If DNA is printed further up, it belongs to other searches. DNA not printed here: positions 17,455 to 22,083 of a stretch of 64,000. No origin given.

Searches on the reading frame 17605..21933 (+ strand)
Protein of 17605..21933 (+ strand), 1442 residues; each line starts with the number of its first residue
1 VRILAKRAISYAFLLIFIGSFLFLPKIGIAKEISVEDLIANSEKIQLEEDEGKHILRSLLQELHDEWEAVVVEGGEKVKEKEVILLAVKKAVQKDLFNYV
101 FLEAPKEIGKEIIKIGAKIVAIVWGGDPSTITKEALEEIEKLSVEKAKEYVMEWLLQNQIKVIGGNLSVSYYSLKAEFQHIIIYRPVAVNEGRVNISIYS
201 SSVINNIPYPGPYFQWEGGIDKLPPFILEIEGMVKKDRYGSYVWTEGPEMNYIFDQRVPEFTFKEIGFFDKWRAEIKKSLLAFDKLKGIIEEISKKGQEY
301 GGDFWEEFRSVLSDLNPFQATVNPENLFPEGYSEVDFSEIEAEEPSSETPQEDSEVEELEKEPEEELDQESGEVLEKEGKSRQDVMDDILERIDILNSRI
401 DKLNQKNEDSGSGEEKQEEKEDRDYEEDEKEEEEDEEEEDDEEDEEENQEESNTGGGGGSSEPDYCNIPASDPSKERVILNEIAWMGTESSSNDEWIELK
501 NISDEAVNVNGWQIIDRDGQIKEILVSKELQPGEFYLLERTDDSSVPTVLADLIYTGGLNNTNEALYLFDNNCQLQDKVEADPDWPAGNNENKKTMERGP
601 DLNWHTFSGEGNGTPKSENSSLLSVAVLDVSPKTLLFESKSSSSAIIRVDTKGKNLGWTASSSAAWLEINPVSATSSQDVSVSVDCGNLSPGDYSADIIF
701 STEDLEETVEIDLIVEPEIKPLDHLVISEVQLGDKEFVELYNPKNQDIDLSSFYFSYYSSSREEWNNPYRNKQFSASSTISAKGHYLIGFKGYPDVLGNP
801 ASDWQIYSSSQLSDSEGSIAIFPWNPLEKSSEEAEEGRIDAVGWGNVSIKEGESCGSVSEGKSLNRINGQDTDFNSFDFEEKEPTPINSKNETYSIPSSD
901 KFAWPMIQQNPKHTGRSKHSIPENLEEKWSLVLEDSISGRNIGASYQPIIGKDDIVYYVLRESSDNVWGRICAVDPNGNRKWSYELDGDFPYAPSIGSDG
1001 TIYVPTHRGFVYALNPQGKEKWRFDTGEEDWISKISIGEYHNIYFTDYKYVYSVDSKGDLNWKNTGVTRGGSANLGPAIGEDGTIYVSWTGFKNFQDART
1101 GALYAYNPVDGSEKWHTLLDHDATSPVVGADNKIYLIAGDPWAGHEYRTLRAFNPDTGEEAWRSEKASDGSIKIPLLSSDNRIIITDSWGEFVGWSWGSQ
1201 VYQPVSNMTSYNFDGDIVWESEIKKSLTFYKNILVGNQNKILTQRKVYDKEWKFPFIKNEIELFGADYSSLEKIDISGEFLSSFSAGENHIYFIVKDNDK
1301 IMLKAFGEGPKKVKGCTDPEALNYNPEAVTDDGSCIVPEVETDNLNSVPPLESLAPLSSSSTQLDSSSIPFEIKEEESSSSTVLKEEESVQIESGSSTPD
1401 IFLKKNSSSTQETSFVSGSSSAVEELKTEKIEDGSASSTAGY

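Call 60: search_protein_families(library=pfam, proteins=[window:17605-21933:+], max_evalue=0.0001)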
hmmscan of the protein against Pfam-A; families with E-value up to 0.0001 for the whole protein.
window:17605-21933:+ (1442 aa): 4 families
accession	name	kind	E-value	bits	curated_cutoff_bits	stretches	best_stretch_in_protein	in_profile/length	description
PF00932.25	LTD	-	3e-19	69.9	34.3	2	473-580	3-106/109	Lamin Tail Domain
PF13360.13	PQQ_2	-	6.7e-14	52.5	27.6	1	1050-1183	4-115/233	Outer membrane protein assembly factor BamB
PF19190.6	BACON_2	-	9.4e-08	32.3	25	1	628-700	2-81/94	Viral BACON domain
PF13570.13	Beta-prop_ACSF4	-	6.6e-07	29.5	133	1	969-1064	155-251/329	Beta-alanine-activating enzyme, beta-propeller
